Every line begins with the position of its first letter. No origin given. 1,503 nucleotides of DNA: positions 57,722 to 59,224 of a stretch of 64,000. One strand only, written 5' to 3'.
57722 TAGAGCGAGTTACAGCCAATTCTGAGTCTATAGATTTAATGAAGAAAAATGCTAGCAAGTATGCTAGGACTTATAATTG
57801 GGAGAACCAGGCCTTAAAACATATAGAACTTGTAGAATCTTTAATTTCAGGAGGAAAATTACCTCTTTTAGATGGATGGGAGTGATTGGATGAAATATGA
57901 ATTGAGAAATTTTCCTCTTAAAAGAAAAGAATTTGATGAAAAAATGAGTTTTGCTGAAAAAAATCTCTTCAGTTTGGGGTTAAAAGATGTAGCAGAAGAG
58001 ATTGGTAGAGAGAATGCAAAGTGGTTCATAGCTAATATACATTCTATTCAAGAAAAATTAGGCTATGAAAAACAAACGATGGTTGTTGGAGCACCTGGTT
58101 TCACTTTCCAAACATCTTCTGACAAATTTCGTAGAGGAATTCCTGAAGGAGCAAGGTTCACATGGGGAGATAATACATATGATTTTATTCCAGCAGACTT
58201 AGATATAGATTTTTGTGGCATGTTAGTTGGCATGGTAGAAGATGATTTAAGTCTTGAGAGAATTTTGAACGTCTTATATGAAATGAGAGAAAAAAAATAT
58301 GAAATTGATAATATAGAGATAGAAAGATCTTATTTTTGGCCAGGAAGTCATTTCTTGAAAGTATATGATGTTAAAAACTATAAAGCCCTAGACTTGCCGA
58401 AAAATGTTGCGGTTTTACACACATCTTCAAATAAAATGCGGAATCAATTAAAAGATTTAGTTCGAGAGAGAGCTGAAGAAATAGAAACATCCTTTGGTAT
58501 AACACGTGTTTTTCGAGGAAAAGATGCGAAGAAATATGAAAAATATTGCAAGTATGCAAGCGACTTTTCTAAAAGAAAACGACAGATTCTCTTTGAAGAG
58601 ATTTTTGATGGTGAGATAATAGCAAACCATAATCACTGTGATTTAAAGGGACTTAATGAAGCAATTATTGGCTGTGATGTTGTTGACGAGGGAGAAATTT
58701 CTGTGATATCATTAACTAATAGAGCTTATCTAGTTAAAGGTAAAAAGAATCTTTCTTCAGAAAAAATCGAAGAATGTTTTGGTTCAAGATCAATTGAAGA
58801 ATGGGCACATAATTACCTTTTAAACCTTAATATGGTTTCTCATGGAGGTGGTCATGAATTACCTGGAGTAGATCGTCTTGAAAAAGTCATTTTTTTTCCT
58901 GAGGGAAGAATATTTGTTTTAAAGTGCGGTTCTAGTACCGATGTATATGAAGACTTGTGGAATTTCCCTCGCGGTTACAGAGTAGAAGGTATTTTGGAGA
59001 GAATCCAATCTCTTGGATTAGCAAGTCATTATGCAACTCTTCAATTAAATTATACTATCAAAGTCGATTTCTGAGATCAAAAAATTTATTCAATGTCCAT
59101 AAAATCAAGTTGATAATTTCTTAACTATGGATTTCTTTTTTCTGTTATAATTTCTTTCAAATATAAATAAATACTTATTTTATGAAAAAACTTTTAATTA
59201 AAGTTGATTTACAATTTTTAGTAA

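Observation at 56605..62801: Co-oriented operon: GT4-like, RtcB-like, cytidylyltransferase, NT-like/CDP-alcohol phosphatidyltransferase, inositol-3-phosphate synthase (a CDP-inositol pathway in an AT-rich Asgard-like genome)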

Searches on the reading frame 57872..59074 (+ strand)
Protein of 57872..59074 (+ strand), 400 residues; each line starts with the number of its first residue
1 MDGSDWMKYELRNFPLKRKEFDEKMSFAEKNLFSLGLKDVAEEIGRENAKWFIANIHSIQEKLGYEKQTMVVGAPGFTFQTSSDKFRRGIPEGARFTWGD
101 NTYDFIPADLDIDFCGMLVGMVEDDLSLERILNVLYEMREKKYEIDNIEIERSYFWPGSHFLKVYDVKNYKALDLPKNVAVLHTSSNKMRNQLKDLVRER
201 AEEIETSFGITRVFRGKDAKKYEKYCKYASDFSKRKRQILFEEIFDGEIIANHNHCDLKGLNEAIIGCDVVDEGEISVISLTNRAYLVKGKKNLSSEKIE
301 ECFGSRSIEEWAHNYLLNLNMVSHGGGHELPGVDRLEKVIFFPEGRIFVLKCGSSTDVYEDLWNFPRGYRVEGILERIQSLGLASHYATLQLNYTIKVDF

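Call 3: search_protein_families(library=pfam, proteins=[window:57872-59074:+], max_evalue=0.01)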
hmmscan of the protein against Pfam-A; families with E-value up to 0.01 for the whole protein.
window:57872-59074:+ (400 aa): 0 families

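Call 4: search_protein_families(library=ncbifam, proteins=[window:57872-59074:+], max_evalue=0.01)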
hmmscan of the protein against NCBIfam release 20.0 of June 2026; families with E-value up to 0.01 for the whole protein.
window:57872-59074:+ (400 aa): 0 families

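Call 12: find_homologous_proteins(query=window:57872-59074:+, max_evalue=0.001)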
Query window:57872-59074:+ (400 aa): 52 proteins with E <= 0.001 among 6383 candidates.
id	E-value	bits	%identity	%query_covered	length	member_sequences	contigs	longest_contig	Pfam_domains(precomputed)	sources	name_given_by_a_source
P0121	2.6e-252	855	92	100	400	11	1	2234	-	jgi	-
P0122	2.3e-251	852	92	100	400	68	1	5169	-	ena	-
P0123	4.2e-239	811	87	100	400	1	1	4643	-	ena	-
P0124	1.2e-235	800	85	100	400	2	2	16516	-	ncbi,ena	-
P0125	1.5e-231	786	85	100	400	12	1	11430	-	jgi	jgi:hypothetical protein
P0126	2.1e-231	786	83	100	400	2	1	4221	-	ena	-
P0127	2.5e-229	779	85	99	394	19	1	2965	-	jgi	-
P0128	8.3e-229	777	84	100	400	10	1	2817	-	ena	-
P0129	3.5e-227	772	85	99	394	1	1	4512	-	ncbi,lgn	-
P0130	2.3e-223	759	83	99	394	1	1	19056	-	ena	-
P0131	2.0e-205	700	76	99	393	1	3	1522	-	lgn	-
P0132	5.4e-200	682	75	99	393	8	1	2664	-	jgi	-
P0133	1.0e-187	642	70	100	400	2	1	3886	-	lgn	-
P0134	1.1e-178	612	66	99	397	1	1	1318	-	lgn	-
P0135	1.7e-169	582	63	99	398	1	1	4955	-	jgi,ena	-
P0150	8.0e-132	458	55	99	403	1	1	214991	-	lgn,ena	-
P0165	5.1e-104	366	48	93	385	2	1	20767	-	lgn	-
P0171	1.2e-38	151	28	95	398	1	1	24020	-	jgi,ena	-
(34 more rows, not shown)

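Call 21: predict_structure(alignment_id=A1)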
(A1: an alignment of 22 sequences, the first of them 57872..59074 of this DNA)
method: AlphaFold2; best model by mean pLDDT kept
length: 400 residues; sequences in the alignment: 22
mean_pLDDT: 92.6   pTM: 0.92
mean pLDDT of the five models: 92.6, 92.2, 90.5, 90.2, 87.2
residues with pLDDT >= 90: 332; 70-90: 57; 50-70: 6; < 50: 5
segments of 3 or more residues with pLDDT < 50: 1-5
pLDDT, mean of each block of 10 residues (from residue 1): 62 96 96 96 98 98 96 97 94 96 92 95 90 89 90 71 95 92 92 95 96 97 97 95 93 96 96 95 95 88 90 92 94 96 94 95 92 94 95 88
secondary structure, 60 per line:
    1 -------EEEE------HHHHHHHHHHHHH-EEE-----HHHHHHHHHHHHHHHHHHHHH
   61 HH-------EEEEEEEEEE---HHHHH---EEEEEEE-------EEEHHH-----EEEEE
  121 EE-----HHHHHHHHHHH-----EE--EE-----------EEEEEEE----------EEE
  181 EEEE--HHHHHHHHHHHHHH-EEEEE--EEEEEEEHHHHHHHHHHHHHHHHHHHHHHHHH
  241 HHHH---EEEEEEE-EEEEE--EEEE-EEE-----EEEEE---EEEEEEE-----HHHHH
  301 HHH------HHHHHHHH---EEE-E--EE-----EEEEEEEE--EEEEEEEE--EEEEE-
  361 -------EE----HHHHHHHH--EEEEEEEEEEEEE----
elements in order: E8-11 H18-30 E32-34 H40-62 E70-79 H83-87 E91-97 E105-107 E116-122 H128-138 E161-167 E178-184 H187-200 E202-206 E209-215 H216-244 E248-254 E256-260 E263-266 E268-270 E276-280 E284-290 H296-303 H310-317 E321-323 E335-342 E345-352 E355-359 H374-381 E384-396

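Call 26: fold_search(model_id=the predicted structure, library=pdb)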
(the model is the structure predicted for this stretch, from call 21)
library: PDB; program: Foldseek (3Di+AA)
matches with E <= 10: 604; with E <= 0.001: 9
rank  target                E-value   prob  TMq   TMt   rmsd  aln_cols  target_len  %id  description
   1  9i8v_C                2.7e-09  1.00  0.43  0.38   9.8       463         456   10  Cryo-EM structure of the Danio rerio tRNA ligase complex (released 2025-04-23)
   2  4dwq_A                6.8e-09  1.00  0.49  0.41  10.0       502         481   12  RNA ligase RtcB-GMP/Mn(2+) complex (released 2012-09-05)
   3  2epg_A                1.6e-08  1.00  0.51  0.47   7.3       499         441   12  Crystal structure of TTHA1785 (released 2007-10-02)
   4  1uc2_A                1.8e-08  1.00  0.49  0.42  10.1       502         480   12  Hypothetical Extein Protein of PH1602 from Pyrococcus horikoshii (released 2004-05-04)
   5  4dwr_B                4.9e-08  1.00  0.47  0.39   9.7       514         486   12  RNA ligase RtcB/Mn2+ complex (released 2012-09-05)
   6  2epg_B                7.4e-08  1.00  0.44  0.40  11.1       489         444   12  Crystal structure of TTHA1785 (released 2007-10-02)
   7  4dwr_C                1.5e-07  1.00  0.48  0.41  10.2       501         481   12  RNA ligase RtcB/Mn2+ complex (released 2012-09-05)
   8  8orj_A                1.9e-07  1.00  0.44  0.39   9.4       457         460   10  Cryo-EM structure of human tRNA ligase RTCB in complex with human PYROXD1. (released 2024-10-30)
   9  4dwr_A                2.5e-07  1.00  0.46  0.40  10.2       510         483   12  RNA ligase RtcB/Mn2+ complex (released 2012-09-05)
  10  9exq_E                1.4e-01  0.04  0.08  0.07  24.2       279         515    9  Wzc-K540M-3YE-N711Y MgADP C1 (released 2025-04-23)
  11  4rl1                  1.5e-01  0.04  0.10  0.11  19.4       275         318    9  Structural and functional analysis of a loading acyltransferase from the avermectin modular polyketide synthase (released 2015-01-28)
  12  7vkj_A                1.8e-01  0.16  0.11  0.30  18.0       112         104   13  Structure of ESRP1 qRRM3 domain (released 2022-10-05)
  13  4erd_A                1.8e-01  0.11  0.08  0.23  18.4       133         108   10  Crystal structure of the C-terminal domain of Tetrahymena telomerase protein p65 in complex with stem IV of telomerase (released 2012-06-20)
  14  6wxp_B                2.2e-01  0.04  0.09  0.15  17.7       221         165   15  De novo TIM barrel-ferredoxin fold fusion homodimer with 4-glutamate centre TFD-EE (released 2020-11-25)
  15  9r6b_I                2.2e-01  0.03  0.08  0.06  23.7       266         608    6  CPS secretion pathway Wza-Wzc (Conf 4) (released 2026-03-04)
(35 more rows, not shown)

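Call 27: find_encoding_contigs(protein=P0150, flank=10000, max_places=1)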
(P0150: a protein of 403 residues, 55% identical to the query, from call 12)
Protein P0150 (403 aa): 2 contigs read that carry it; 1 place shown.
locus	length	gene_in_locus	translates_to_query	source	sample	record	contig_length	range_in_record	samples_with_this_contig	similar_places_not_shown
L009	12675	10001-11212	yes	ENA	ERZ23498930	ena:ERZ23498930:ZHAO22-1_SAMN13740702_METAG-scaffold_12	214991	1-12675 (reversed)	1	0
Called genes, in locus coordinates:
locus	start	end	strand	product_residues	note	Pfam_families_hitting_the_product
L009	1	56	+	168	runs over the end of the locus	-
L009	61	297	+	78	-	-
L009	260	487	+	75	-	-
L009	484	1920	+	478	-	-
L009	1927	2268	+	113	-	-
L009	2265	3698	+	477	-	-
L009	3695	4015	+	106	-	-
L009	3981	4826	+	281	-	-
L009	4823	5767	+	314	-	PF10102:DUF2341 (faint)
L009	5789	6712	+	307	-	PF00389:2-Hacid_dh, PF02826:2-Hacid_dh_C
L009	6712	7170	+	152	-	PF00827:Ribosomal_L15e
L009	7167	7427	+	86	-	PF01294:Ribosomal_L13e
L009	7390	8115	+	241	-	PF01876:RNase_P_p30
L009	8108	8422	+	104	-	PF01900:RNase_P_Rpp14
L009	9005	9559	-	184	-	PF00352:TBP, PF11858:DUF3378 (faint), PF00352:TBP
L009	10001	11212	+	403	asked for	-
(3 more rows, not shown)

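Call 28: find_encoding_contigs(protein=P0171, flank=10000, max_places=1)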
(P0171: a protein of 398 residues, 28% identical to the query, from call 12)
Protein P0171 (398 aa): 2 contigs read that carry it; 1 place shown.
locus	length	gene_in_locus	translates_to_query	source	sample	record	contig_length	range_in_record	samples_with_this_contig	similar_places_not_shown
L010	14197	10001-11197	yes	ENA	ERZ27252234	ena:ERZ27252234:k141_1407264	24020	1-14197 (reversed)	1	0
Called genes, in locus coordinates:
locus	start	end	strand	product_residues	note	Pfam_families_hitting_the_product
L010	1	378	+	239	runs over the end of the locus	PF01656:CbiA, PF10609:ParA (weak)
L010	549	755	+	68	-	-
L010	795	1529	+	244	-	PF01862:PvlArgDC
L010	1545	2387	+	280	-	PF00491:Arginase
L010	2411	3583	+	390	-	PF01916:DS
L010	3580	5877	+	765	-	PF01364:Peptidase_C25 (faint)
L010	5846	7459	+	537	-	PF04389:Peptidase_M28, PF01546:Peptidase_M20 (weak)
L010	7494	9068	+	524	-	PF01841:Transglut_core, PF14402:7TM_transglut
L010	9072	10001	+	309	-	PF14397:ATPgrasp_ST, PF02655:ATP-grasp_3 (faint), PF08443:RimK (faint), PF02955:GSH-S_ATP (faint), PF14398:ATPgrasp_YheCD (faint)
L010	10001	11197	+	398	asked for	-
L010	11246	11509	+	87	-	PF00076:RRM_1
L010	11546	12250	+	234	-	PF00300:His_Phos_1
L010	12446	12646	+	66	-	-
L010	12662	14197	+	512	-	?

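Call 29: find_encoding_contigs(protein=P0165, flank=10000, max_places=1)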
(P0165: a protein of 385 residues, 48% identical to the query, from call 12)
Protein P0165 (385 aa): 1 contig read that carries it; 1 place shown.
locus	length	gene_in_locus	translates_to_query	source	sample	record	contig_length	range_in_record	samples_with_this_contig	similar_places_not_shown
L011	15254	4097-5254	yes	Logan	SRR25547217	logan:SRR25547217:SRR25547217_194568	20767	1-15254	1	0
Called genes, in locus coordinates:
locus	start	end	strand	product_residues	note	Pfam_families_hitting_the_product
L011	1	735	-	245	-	?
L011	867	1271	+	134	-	-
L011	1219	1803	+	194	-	PF19502:DUF6036 (faint)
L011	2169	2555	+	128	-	-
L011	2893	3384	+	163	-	PF04893:Yip1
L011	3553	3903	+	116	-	PF00970:FAD_binding_6 (weak)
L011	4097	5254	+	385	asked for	-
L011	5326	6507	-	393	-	PF21269:TreT_GT1, PF20706:GT4-conflict, PF00534:Glycos_transf_1, PF13692:Glyco_trans_1_4, PF13524:Glyco_trans_1_2 (weak)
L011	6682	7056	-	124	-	-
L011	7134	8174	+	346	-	-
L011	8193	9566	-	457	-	PF00982:Glyco_transf_20 (faint), PF21269:TreT_GT1 (weak), PF20706:GT4-conflict, PF00534:Glycos_transf_1, PF13692:Glyco_trans_1_4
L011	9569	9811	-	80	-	-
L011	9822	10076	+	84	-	-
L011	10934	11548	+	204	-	-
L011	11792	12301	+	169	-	-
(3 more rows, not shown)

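Call 53: search_solved_structures(query=A1, max_evalue=10, show_alignments=2)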
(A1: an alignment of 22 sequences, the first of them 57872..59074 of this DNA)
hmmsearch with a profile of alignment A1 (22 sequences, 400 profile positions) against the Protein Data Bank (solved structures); distinct sequences matched with E-value up to 10: 6.
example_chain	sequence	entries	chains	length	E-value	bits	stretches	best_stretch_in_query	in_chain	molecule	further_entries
5ons_A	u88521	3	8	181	0.74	11.6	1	14-58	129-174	Malignant T-cell-amplified sequence 1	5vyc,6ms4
4ckv_X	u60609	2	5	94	0.75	11.6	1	67-117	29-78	VASCULAR ENDOTHELIAL GROWTH FACTOR RECEPTOR 1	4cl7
1flt_X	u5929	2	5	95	0.77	11.5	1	67-117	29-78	FMS-LIKE TYROSINE KINASE 1 | VASCULAR ENDOTHELIAL GROWTH FACTOR RECEPTOR 1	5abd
2xac_C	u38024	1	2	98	0.83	11.4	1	67-117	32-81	VASCULAR ENDOTHELIAL GROWTH FACTOR RECEPTOR 1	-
1rv6_X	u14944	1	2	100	0.84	11.4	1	67-117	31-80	FLT1 protein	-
1qsv_A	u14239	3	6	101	0.86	11.4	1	67-117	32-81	VASCULAR ENDOTHELIAL GROWTH FACTOR RECEPTOR 1 | FMS-LIKE TYROSINE KINASE 1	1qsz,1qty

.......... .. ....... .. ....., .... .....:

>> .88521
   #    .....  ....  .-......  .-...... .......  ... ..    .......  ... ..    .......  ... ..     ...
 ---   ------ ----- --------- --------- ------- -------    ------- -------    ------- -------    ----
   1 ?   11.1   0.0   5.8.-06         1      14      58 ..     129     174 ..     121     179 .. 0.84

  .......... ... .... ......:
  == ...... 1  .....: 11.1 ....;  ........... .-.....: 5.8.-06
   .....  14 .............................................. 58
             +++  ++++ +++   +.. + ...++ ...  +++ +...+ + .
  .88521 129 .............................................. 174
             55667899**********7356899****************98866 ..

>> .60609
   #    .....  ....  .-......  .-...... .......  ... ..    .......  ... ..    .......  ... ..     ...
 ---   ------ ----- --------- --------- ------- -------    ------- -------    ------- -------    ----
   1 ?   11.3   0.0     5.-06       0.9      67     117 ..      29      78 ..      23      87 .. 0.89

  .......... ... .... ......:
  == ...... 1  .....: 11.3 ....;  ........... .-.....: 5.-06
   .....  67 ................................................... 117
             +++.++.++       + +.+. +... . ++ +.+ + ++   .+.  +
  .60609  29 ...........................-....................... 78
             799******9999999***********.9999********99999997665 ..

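Call 54: search_protein_families(library=pfam, alignment_id=A1, max_evalue=10)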
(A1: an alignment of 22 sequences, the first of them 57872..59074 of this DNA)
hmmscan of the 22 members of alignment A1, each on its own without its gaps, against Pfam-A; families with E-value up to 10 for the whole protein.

A. member 1, window:57872-59074:+ (400 aa): 0 families

B. families by the number of members that match (of 22 scanned): 2 families
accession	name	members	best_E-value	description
PF21781.2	DUF6876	2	0.08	Family of unknown function (DUF6876)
PF23206.1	PCDH15_12th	1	0.24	PCDH15-like domain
